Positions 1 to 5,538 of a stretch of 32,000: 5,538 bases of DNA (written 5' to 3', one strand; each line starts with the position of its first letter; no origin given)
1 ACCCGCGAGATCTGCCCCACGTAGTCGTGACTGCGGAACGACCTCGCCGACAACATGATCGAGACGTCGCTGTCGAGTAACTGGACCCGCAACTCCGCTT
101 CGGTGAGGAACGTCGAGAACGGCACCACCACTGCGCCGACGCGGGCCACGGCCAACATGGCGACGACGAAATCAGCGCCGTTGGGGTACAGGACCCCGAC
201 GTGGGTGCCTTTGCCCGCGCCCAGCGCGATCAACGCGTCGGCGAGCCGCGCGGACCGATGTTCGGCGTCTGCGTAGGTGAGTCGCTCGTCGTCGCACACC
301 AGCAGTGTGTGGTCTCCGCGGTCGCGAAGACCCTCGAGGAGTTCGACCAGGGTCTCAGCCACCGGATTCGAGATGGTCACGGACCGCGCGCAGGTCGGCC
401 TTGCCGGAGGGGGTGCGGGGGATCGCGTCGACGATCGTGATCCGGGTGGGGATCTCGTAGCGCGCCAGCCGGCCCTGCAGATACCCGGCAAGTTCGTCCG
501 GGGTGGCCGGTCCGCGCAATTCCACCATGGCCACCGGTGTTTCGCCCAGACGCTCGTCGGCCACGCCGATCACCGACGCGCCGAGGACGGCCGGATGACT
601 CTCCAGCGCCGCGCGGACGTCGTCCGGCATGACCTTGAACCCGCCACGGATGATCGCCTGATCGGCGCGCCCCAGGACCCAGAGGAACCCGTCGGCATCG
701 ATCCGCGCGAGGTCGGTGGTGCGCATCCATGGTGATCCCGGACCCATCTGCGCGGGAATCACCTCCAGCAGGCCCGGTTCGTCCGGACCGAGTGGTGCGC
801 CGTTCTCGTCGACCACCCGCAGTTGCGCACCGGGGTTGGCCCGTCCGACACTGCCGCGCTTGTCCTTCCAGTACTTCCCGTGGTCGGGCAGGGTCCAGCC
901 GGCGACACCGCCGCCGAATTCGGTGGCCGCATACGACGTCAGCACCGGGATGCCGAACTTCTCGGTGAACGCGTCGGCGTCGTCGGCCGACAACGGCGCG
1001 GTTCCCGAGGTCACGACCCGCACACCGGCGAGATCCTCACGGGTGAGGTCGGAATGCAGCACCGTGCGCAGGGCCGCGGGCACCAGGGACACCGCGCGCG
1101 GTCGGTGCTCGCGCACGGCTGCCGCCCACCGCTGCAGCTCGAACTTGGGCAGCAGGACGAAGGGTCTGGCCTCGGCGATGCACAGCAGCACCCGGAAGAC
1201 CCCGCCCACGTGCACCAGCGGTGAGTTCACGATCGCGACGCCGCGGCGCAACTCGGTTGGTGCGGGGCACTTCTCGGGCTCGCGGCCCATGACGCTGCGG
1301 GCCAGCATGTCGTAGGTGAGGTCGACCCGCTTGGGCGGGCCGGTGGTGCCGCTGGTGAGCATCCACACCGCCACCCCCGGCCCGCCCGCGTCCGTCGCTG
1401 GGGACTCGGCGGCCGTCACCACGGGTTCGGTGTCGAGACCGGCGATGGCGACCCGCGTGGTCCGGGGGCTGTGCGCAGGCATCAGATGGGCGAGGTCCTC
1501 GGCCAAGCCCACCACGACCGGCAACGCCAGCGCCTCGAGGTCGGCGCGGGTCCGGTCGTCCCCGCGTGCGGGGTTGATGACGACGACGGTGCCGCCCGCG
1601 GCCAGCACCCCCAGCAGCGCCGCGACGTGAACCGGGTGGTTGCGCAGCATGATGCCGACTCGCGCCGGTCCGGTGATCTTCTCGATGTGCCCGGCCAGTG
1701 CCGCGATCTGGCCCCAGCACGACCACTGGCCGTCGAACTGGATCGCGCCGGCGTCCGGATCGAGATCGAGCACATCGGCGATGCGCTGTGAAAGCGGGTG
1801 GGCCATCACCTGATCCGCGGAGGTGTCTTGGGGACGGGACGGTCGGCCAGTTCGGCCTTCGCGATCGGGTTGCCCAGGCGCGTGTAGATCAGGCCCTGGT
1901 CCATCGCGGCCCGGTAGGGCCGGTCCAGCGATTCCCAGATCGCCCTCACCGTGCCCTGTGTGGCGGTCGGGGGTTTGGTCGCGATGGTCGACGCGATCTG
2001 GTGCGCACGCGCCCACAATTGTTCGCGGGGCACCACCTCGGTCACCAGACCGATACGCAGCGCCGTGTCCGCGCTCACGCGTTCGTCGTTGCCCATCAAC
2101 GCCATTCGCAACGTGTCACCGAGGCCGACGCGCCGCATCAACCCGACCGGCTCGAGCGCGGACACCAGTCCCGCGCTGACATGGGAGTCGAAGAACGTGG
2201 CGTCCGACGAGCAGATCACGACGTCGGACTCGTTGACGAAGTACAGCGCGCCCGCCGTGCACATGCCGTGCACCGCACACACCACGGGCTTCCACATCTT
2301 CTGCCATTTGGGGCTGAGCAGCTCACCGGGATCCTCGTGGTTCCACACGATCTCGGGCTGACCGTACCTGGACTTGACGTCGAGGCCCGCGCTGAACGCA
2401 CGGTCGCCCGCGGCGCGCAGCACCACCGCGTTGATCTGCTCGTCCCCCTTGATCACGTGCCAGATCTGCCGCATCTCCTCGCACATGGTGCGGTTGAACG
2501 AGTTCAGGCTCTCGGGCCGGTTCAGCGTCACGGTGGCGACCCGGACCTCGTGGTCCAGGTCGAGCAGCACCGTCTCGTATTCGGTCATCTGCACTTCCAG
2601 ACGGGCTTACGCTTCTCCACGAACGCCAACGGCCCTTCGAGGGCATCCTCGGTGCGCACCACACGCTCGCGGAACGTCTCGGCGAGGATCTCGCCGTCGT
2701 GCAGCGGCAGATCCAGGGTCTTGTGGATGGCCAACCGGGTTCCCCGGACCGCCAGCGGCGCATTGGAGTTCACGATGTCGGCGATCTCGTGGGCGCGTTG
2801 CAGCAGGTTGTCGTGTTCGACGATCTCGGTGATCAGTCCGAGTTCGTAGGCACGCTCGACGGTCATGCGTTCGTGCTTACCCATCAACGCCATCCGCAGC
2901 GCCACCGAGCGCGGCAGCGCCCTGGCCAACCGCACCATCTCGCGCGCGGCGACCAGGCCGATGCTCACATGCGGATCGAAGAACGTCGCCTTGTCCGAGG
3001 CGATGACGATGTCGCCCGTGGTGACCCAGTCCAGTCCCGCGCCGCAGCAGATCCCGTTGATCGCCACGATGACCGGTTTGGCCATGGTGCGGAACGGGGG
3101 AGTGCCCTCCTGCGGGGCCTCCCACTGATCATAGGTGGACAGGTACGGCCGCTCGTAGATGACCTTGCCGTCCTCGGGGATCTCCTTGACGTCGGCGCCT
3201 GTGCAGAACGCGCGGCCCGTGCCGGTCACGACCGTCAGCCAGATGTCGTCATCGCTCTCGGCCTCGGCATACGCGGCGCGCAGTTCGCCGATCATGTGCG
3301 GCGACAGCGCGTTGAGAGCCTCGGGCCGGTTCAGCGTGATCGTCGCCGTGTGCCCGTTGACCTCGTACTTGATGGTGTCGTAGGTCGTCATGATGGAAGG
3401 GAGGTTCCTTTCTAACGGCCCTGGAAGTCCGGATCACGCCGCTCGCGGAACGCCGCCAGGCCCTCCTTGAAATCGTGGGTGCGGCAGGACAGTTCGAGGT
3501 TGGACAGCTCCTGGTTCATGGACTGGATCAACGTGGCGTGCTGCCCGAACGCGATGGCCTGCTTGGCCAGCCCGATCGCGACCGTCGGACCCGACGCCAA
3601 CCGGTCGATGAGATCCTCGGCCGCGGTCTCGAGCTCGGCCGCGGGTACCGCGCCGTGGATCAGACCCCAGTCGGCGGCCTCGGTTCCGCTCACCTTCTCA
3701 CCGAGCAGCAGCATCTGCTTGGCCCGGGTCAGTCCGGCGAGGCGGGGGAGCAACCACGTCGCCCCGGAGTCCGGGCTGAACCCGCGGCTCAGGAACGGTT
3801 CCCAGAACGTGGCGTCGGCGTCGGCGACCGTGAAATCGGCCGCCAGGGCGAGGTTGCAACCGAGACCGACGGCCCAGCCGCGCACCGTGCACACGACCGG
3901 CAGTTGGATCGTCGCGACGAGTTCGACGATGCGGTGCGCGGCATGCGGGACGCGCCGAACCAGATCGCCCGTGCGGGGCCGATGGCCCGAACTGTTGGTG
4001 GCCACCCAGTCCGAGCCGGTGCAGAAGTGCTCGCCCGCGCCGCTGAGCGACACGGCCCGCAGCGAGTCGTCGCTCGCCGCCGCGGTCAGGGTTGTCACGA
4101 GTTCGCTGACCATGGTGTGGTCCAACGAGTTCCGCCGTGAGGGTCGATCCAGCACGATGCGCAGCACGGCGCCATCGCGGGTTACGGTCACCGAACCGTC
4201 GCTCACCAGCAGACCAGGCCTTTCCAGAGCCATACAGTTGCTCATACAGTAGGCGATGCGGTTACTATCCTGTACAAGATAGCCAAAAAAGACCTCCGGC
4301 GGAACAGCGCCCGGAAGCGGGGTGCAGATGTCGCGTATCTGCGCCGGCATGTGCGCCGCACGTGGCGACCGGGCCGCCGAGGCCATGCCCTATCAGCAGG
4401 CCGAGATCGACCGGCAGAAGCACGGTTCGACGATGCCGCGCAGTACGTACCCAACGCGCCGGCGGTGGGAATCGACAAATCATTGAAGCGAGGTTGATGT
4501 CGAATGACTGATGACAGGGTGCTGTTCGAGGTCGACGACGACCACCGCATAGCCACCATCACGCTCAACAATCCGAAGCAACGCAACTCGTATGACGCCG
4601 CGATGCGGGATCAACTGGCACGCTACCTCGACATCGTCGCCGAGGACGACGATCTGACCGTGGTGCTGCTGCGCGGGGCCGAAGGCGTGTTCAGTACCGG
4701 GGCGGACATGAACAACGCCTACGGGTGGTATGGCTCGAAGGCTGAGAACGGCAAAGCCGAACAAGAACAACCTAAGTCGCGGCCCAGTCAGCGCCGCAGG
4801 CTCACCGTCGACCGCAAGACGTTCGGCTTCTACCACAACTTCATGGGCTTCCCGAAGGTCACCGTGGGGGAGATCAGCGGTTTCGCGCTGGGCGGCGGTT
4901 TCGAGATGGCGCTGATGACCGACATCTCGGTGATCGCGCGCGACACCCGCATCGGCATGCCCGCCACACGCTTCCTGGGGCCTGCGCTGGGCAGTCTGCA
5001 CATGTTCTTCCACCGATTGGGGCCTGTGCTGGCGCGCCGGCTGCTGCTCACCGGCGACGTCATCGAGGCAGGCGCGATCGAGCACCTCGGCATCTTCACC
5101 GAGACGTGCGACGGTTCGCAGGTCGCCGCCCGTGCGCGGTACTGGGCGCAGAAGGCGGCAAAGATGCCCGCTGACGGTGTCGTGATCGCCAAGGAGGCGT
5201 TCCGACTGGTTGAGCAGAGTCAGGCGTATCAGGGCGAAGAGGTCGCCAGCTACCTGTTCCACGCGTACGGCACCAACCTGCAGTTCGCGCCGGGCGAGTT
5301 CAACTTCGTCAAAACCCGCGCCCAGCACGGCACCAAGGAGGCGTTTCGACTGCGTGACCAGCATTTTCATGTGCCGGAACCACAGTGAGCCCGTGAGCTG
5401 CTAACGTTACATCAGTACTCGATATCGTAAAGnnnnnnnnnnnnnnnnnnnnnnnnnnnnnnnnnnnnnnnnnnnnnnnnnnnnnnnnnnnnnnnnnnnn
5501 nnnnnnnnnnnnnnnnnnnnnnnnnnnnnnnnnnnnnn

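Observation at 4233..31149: One AT-rich 19-bp palindrome in eight promoter regions: candidate operator of an uncharacterised TetR regulon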

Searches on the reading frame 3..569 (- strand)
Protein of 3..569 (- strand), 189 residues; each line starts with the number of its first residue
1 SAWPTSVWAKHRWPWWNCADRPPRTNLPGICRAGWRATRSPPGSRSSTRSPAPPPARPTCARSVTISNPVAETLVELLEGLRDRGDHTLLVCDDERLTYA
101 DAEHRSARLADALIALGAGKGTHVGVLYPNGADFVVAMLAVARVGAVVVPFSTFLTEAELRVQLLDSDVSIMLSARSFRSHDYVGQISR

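Call 8: search_protein_families(library=pfam, proteins=[window:3-569:-])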
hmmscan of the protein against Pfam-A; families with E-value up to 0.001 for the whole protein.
window:3-569:- (189 aa): 1 family
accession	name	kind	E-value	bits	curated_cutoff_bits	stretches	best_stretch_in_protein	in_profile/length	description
PF00501.34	AMP-binding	-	5.2e-25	88.5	29.9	1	83-174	7-99/384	AMP-binding enzyme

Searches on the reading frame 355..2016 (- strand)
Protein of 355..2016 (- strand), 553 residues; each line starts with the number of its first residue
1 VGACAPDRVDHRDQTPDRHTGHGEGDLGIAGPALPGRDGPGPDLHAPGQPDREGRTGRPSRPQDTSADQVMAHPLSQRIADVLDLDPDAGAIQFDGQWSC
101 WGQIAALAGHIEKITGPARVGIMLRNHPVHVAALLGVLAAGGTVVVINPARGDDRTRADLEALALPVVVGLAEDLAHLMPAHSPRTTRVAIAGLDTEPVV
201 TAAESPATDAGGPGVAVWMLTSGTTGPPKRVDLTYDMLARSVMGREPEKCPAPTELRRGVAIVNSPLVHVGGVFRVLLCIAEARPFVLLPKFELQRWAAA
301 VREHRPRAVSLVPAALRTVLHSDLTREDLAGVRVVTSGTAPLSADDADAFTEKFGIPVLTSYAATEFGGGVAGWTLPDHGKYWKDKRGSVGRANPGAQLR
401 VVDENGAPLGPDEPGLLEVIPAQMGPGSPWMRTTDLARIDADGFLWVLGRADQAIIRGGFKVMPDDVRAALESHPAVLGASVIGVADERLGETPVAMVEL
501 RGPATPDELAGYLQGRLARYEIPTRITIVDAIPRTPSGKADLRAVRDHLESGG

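Call 5: search_protein_families(library=pfam, proteins=[window:355-2016:-])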
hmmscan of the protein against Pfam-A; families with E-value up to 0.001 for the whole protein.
window:355-2016:- (553 aa): 2 families
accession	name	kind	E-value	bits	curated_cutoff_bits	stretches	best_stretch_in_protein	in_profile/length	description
PF00501.34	AMP-binding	-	8.4e-45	153.6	29.9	1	105-419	32-374/384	AMP-binding enzyme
PF13193.12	AMP-binding_C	-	8.6e-15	55.9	24.5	1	469-539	4-76/76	AMP-binding enzyme C-terminal domain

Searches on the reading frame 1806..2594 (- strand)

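Call 5: search_protein_families(library=pfam, proteins=[window:1806-2594:-])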
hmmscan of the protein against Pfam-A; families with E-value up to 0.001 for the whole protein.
window:1806-2594:- (262 aa): 2 families
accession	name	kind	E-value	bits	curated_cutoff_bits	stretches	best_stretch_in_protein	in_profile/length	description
PF00378.25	ECH_1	-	6.3e-36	124.4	27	1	18-223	5-209/251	Enoyl-CoA hydratase/isomerase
PF16113.10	ECH_2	-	1.6e-17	64.5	27.2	1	20-209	2-192/335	Enoyl-CoA hydratase/isomerase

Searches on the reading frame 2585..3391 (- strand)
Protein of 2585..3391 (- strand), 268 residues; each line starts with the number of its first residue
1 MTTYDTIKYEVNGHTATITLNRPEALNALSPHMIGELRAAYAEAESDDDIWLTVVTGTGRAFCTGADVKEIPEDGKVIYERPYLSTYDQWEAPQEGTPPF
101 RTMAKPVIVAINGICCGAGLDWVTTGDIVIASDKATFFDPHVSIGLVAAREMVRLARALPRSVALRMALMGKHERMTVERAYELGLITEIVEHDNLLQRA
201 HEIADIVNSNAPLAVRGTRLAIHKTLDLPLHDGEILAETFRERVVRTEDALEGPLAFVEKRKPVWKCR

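Call 5: search_protein_families(library=pfam, proteins=[window:2585-3391:-])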
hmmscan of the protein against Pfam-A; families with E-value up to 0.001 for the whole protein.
window:2585-3391:- (268 aa): 2 families
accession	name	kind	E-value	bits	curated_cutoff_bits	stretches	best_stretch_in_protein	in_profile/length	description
PF00378.25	ECH_1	-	9.3e-46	156.6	27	1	14-266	5-249/251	Enoyl-CoA hydratase/isomerase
PF16113.10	ECH_2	-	7.9e-29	101.6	27.2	1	16-209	2-190/335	Enoyl-CoA hydratase/isomerase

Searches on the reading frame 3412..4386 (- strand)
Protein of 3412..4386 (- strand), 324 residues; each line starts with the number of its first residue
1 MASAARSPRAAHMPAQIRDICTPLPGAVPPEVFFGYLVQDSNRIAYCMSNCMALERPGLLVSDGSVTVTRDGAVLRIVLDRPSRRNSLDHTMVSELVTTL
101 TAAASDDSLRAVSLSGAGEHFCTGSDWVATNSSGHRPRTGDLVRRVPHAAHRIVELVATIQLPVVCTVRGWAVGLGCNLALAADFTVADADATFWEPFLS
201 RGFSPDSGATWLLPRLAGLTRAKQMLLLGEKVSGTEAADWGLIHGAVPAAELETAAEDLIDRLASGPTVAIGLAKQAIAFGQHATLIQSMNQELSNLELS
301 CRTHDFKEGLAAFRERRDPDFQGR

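Call 5: search_protein_families(library=pfam, proteins=[window:3412-4386:-])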
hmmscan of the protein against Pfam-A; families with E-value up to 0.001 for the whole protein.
window:3412-4386:- (324 aa): 2 families
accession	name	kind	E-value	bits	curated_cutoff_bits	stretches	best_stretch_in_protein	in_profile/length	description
PF00378.25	ECH_1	-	9e-51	173.1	27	1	71-323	3-250/251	Enoyl-CoA hydratase/isomerase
PF16113.10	ECH_2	-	6.5e-30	105.2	27.2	1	76-261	3-186/335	Enoyl-CoA hydratase/isomerase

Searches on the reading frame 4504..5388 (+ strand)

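Call 5: search_protein_families(library=pfam, proteins=[window:4504-5388:+])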
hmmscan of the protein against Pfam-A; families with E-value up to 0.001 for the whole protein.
window:4504-5388:+ (294 aa): 2 families
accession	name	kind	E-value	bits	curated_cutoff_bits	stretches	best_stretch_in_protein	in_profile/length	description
PF00378.25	ECH_1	-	5.3e-33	114.8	27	1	14-273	4-245/251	Enoyl-CoA hydratase/isomerase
PF16113.10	ECH_2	-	2.3e-18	67.2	27.2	1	17-210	2-180/335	Enoyl-CoA hydratase/isomerase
